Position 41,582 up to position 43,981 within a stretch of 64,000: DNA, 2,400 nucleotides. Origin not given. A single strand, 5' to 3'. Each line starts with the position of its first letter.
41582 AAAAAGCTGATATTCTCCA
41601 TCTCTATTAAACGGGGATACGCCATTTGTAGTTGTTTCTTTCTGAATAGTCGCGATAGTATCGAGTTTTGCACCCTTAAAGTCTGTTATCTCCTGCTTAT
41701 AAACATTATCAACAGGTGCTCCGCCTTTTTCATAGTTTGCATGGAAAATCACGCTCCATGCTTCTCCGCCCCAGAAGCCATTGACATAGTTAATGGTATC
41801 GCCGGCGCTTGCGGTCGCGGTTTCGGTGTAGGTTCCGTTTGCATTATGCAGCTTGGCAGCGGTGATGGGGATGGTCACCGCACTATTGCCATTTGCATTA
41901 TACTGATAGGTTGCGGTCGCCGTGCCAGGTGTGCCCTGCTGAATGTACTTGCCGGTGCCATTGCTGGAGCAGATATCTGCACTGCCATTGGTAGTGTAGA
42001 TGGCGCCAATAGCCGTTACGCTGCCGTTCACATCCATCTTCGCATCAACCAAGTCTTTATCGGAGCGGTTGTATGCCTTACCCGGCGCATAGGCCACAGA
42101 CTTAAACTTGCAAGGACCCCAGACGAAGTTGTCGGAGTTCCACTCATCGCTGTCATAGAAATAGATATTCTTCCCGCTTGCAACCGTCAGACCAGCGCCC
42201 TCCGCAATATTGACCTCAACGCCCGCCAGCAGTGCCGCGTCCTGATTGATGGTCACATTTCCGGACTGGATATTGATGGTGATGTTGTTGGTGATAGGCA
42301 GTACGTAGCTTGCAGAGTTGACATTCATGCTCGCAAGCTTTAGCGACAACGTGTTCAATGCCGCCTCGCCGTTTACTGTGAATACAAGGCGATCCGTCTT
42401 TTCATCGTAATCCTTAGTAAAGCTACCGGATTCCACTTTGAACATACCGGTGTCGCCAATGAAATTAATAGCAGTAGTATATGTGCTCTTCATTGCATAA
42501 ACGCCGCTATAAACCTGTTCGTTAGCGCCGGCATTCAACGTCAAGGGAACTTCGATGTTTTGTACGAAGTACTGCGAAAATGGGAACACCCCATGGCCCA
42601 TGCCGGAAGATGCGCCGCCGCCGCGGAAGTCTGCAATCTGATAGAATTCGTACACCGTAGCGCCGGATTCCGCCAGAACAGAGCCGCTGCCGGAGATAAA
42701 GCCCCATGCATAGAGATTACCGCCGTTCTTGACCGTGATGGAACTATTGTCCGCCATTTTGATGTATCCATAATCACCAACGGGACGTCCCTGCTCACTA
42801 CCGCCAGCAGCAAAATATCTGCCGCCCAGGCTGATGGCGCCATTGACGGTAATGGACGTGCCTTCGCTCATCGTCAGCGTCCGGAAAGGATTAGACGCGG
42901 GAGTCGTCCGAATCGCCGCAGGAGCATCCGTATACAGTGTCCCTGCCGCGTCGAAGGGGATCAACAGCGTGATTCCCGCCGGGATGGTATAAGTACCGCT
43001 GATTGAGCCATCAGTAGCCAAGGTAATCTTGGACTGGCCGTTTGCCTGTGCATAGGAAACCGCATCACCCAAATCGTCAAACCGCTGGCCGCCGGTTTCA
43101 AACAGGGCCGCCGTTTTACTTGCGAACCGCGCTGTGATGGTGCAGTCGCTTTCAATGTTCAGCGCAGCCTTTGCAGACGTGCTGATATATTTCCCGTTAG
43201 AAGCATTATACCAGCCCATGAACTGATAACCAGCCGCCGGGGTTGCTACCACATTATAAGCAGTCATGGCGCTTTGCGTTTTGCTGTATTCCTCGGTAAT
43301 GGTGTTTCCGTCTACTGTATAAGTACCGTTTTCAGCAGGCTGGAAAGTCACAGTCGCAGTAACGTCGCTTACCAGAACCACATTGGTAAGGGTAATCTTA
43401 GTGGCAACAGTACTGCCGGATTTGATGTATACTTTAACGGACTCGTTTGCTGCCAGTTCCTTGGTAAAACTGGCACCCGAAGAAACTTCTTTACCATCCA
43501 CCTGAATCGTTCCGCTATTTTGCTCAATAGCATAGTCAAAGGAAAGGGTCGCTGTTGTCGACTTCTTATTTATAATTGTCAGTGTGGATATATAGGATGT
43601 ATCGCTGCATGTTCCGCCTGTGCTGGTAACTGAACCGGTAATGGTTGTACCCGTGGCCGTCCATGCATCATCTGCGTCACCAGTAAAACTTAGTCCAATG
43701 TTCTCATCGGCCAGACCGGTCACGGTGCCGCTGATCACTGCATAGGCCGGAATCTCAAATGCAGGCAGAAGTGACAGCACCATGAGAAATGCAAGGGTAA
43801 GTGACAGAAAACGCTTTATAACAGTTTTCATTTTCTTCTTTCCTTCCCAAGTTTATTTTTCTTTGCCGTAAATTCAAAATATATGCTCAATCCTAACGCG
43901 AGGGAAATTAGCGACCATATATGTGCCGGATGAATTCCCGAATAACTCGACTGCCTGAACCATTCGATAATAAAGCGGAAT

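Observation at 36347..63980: About 27.6-kb co-directional envelope island: a polysaccharide locus running directly into two wall-binding megaproteins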

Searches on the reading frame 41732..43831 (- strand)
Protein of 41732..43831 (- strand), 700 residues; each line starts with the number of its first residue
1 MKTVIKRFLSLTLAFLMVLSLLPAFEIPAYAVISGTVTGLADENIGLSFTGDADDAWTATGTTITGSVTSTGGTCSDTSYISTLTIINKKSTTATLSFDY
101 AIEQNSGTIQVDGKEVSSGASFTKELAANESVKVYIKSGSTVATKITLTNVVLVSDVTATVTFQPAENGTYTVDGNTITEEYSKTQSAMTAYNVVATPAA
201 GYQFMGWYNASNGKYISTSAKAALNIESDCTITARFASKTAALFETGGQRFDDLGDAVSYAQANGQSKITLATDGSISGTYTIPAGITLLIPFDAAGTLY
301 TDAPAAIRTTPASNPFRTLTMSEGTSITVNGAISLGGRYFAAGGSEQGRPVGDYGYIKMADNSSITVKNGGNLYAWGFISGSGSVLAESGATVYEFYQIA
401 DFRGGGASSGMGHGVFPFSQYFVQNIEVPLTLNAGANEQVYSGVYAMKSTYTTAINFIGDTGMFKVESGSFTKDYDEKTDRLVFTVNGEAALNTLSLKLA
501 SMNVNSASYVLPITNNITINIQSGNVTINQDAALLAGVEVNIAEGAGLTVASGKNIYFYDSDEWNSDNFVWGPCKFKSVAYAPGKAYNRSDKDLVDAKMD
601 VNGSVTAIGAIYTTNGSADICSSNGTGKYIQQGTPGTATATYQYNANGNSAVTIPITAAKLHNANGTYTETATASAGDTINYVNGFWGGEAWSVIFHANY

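Call 35: find_homologous_proteins(query=window:41732-43831:-, max_evalue=1e-10)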
Query window:41732-43831:- (700 aa): 3203 proteins with E <= 1e-10 among 8000 candidates; the best 120 are listed.
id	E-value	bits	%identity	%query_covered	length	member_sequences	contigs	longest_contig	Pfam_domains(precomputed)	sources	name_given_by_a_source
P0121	0.0e+0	1328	89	100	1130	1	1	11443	PF09479.17,PF18998.7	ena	-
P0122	0.0e+0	1326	88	100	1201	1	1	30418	PF09479.17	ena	-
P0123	0.0e+0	1326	88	100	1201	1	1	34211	PF09479.17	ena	-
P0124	0.0e+0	1326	88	100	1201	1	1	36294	PF09479.17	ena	-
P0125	0.0e+0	1326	88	100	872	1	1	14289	PF09479.17,PF18998.7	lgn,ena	-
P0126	0.0e+0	1325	88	100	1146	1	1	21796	PF09479.17,PF18998.7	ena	-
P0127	0.0e+0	1324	88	100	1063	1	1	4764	PF09479.17,PF18998.7,PF00395.26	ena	-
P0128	0.0e+0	1323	88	100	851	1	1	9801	PF09479.17,PF18998.7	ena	-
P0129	0.0e+0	1321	88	100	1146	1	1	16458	PF09479.17,PF18998.7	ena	-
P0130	0.0e+0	1321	88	100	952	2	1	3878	PF09479.17,PF18998.7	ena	-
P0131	0.0e+0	1320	88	100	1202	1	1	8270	PF09479.17,PF18998.7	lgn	-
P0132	0.0e+0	1318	88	100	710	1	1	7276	PF18998.7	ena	-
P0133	0.0e+0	1316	88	100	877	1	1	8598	PF09479.17,PF18998.7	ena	-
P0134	0.0e+0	1316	87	100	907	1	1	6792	PF09479.17,PF18998.7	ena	-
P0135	0.0e+0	1316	88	100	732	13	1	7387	PF18998.7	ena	-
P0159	0.0e+0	1288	86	100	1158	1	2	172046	PF09479.17,PF18998.7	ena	-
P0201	0.0e+0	1257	84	99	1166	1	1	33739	PF18998.7,PF00395.26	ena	-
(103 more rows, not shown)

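Call 63: predict_structure(alignment_id=A3)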
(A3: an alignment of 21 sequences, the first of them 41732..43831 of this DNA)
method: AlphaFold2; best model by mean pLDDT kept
length: 700 residues; sequences in the alignment: 21
mean_pLDDT: 65.7   pTM: 0.56
mean pLDDT of the five models: 65.7, 64.0, 58.5, 57.1, 54.7
residues with pLDDT >= 90: 95; 70-90: 255; 50-70: 143; < 50: 207
segments of 3 or more residues with pLDDT < 50: 1-3, 21-32, 73-75, 303-311, 340-351, 400-421, 443-462, 495-515, 555-619, 622-625, 638-655, 691-700
pLDDT, mean of each block of 10 residues (from residue 1): 52 55 34 55 76 75 83 62 87 84 84 85 88 89 85 72 88 88 71 86 85 78 79 84 83 88 87 91 95 69 48 67 97 75 40 75 94 87 92 71 32 34 75 82 44 33 69 76 79 50 32 56 70 54 59 48 28 27 31 29 32 40 51 55 32 51 70 70 69 36
secondary structure, 60 per line:
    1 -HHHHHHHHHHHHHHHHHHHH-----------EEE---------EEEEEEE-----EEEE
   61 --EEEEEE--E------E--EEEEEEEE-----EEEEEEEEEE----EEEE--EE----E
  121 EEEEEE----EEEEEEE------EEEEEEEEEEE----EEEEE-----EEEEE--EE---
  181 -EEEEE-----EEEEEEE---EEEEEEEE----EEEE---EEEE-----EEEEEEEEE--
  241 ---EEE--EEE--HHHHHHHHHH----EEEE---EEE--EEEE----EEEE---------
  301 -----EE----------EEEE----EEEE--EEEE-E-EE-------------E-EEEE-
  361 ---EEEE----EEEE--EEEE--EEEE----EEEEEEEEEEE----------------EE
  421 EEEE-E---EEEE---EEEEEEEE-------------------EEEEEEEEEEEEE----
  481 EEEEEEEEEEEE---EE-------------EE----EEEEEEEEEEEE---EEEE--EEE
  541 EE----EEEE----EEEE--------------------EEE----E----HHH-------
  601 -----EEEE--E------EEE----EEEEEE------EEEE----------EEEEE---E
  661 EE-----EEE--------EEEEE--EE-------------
elements in order (helices of 4 or more, strands of 3 or more residues): H2-21 E33-35 E45-51 E57-60 E63-68 E81-88 E94-103 E108-111 E120-126 E131-137 E144-154 E159-163 E169-173 E182-186 E192-198 E202-209 E214-217 E221-224 E230-238 E244-246 E249-251 H254-263 E268-271 E275-277 E280-283 E288-291 E318-321 E326-329 E332-335 E356-359 E364-367 E372-375 E378-381 E384-387 E392-402 E419-424 E430-433 E437-444 E464-476 E481-492 E517-528 E532-535 E538-542 E547-550 E555-558 E579-581 E606-609 E619-621 E626-631 E638-641 E652-656 E660-662 E668-670 E679-683
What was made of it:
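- Tried and rejected: Structure route for the Flg_new N-terminal 700 aa. The model was mediocre (pLDDT 66, call 63).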

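Call 65: find_encoding_contigs(protein=P0159, flank=10000, max_places=2)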
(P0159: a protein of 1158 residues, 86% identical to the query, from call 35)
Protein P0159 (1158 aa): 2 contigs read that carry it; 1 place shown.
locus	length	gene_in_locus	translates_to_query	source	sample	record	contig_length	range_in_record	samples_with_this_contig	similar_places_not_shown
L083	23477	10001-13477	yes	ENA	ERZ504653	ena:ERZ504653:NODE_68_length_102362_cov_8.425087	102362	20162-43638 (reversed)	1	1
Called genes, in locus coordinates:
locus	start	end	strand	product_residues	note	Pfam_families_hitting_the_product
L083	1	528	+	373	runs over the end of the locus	PF13439:Glyco_transf_4, PF00534:Glycos_transf_1, PF13692:Glyco_trans_1_4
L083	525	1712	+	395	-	PF00534:Glycos_transf_1, PF13692:Glyco_trans_1_4, PF13524:Glyco_trans_1_2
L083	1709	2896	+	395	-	-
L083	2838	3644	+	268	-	PF04991:LicD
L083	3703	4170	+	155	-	-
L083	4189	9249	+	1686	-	PF27189:YkzU, PF09992:NAGPA, PF02368:Big_2 (weak), PF20138:DUF6528 (faint)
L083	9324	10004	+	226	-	PF01790:LGT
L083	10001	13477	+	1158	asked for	PF18998:Flg_new_2 (weak), PF09479:Flg_new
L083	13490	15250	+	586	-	PF09479:Flg_new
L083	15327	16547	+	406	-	PF13439:Glyco_transf_4, PF13579:Glyco_trans_4_4, PF00534:Glycos_transf_1, PF13692:Glyco_trans_1_4, PF20706:GT4-conflict (weak)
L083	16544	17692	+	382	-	PF00534:Glycos_transf_1, PF13692:Glyco_trans_1_4, PF13524:Glyco_trans_1_2 (weak)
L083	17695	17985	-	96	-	-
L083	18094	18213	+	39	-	-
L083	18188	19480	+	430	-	PF01943:Polysacc_synt, PF13440:Polysacc_synt_3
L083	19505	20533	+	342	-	PF01073:3Beta_HSD, PF01370:Epimerase, PF02719:Polysacc_synt_2, PF05368:NmrA, PF07993:NAD_binding_4, PF16363:GDP_Man_Dehyd, PF13460:NAD_binding_10, PF08485:Polysacc_syn_2C, +2 more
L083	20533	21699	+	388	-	PF01370:Epimerase, PF07993:NAD_binding_4 (faint), PF14667:Polysacc_synt_C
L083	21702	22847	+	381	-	PF02350:Epimerase_2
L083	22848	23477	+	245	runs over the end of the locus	PF19567:CpsB_CapC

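Call 66: find_encoding_contigs(protein=P0201, flank=10000, max_places=2)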
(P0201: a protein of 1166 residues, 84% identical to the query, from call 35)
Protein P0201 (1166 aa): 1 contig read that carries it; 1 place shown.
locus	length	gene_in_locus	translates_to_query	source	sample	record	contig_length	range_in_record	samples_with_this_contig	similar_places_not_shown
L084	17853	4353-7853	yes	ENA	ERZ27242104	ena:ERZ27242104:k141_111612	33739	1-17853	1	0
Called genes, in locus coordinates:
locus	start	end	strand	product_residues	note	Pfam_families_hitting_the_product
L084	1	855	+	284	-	?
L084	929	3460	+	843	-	PF00395:SLH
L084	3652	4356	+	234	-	PF01790:LGT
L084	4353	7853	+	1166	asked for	PF18998:Flg_new_2 (weak), PF00395:SLH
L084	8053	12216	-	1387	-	PF26918:Ig_Eae, PF18998:Flg_new_2, PF00395:SLH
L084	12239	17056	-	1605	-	-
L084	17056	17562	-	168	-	-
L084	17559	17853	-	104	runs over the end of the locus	PF08271:Zn_Ribbon_TF (faint), PF12773:DZR, PF13248:Zn_ribbon_3 (faint), PF24463:DUF7577 (faint), PF13240:Zn_Ribbon_1 (weak)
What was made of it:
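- On CWB2/PSII-type or SLH-type wall anchoring: An SLH-bearing relative of the Flg_new protein exists elsewhere (L084, call 66).
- An SLH-anchored Flg_new variant shows that the anchor module can be swapped (call 66). An SLH-anchored Flg_new relative with its Lgt-like gene has no polysaccharide genes in the DNA available (L084, call 66).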

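Call 67: fold_search(model_id=the predicted structure, library=pdb)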
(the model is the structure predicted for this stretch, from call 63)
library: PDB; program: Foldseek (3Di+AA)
matches with E <= 10: 1231; with E <= 0.001: 0
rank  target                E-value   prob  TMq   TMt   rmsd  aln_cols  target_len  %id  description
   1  2x9x                  7.1e-03  0.41  0.07  0.09  14.8       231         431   10  STRUCTURE OF THE PILUS BACKBONE (RRGB) FROM STREPTOCOCCUS PNEUMONIAE (released 2010-06-30)
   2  7yl4_B                1.7e-02  0.84  0.08  0.12  13.7       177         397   14  Cell surface protein YwfG protein (apo form) (released 2023-06-07)
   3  9vqm_C                2.3e-02  0.57  0.10  0.09  22.2       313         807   10  Cryo-EM structure of Elapor1WT in tetrameric form (released 2025-07-23)
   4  1yll_C                2.5e-02  0.30  0.07  0.15  17.6       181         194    8  Crystal Structure of the Conserved Protein of Unknown Function PA5104 from Pseudomonas aeruginosa PAO1 (released 2005-03-01)
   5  9vqm_A                2.8e-02  0.92  0.10  0.09  14.0       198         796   12  Cryo-EM structure of Elapor1WT in tetrameric form (released 2025-07-23)
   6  7yl5_B                3.7e-02  0.57  0.07  0.12  13.9       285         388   12  Cell surface protein YwfG protein complexed with mannose (released 2023-06-07)
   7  4d0q                  5.8e-02  0.97  0.10  0.33   7.7       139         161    9  Hyaluronan Binding Module of the Streptococcal Pneumoniae Hyaluronate Lyase (released 2014-08-06)
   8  3fhq_F                6.3e-02  0.75  0.12  0.13  10.9       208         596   10  Structure of endo-beta-N-acetylglucosaminidase A (released 2009-05-05)
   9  8ic1_A                7.3e-02  0.98  0.11  0.15   7.9       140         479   17  endo-alpha-D-arabinanase EndoMA1 D51N mutant from Microbacterium arabinogalactanolyticum in complex with arabinooligos (released 2023-08-16)
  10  3o0l_A                7.3e-02  0.66  0.08  0.33  12.5       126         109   12  Crystal structure of a Pfam DUF1425 family member (Shew_1734) from Shewanella sp. pv-4 at 1.81 a resolution (released 2010-08-04)
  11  3abz_B                7.6e-02  0.89  0.08  0.07   5.2        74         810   19  Crystal structure of Se-Met labeled Beta-glucosidase from Kluyveromyces marxianus (released 2010-08-11)
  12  3fha_A                9.1e-02  0.69  0.12  0.13  10.2       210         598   10  Structure of endo-beta-N-acetylglucosaminidase A (released 2009-04-28)
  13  7yl4_A                9.1e-02  0.38  0.07  0.10  17.4       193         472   15  Cell surface protein YwfG protein (apo form) (released 2023-06-07)
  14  5fjx_A                9.1e-02  0.08  0.05  0.10  19.9       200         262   10  Yeast delta-COP-I mu-homology domain complexed with Gcs1 WxxF peptide (released 2015-11-11)
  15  8hhv_A                9.6e-02  0.96  0.11  0.15   8.1       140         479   16  endo-alpha-D-arabinanase EndoMA1 from Microbacterium arabinogalactanolyticum (released 2023-08-16)
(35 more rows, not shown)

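Call 93: search_protein_families(library=phrogs, proteins=[window:41732-43831:-], max_evalue=0.001)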
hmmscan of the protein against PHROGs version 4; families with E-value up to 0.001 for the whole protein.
window:41732-43831:- (700 aa): 0 families
